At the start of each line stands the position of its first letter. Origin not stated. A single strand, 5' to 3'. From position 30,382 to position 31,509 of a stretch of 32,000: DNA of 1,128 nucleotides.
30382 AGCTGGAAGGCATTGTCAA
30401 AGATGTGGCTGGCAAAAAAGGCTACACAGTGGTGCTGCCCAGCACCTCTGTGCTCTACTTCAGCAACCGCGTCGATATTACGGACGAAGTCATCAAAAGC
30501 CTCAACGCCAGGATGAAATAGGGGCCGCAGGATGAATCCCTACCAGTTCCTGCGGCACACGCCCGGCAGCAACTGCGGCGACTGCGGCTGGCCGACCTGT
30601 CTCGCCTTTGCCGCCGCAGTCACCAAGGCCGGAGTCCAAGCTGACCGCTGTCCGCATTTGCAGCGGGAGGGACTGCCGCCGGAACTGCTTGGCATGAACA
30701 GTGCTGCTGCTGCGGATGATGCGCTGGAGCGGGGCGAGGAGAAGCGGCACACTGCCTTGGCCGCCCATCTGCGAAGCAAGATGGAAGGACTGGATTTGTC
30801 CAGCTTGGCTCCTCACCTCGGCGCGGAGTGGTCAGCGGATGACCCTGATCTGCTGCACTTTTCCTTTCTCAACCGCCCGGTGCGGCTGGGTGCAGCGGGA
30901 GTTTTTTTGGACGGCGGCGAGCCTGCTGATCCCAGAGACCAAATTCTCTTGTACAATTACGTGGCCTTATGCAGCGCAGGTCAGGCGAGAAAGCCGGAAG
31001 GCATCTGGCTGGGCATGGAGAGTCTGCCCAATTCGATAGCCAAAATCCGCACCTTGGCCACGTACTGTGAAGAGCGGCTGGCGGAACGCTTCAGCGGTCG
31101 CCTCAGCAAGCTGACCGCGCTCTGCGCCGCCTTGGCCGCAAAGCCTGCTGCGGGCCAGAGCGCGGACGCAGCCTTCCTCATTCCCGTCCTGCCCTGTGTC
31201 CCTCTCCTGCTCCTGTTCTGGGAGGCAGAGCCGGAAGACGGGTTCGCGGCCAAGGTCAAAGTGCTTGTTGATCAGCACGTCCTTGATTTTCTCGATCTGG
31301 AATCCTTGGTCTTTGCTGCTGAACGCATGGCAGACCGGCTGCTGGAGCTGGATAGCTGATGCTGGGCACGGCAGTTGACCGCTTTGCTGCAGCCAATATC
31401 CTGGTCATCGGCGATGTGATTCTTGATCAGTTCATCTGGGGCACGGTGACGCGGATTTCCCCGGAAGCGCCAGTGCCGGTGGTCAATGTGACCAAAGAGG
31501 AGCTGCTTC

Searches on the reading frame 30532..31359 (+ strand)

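Call 72: search_protein_families(library=pfam, proteins=[window:30532-31359:+])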
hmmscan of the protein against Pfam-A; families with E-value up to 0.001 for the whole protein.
window:30532-31359:+ (275 aa): 2 families
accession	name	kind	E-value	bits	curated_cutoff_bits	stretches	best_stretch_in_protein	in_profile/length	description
PF12654.12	DUF3786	-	7.5e-36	123.7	27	1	88-268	1-175/176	Domain of unknown function (DUF3786)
PF04060.18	FeS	-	8.2e-11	41.9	23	1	11-42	2-33/33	Putative Fe-S cluster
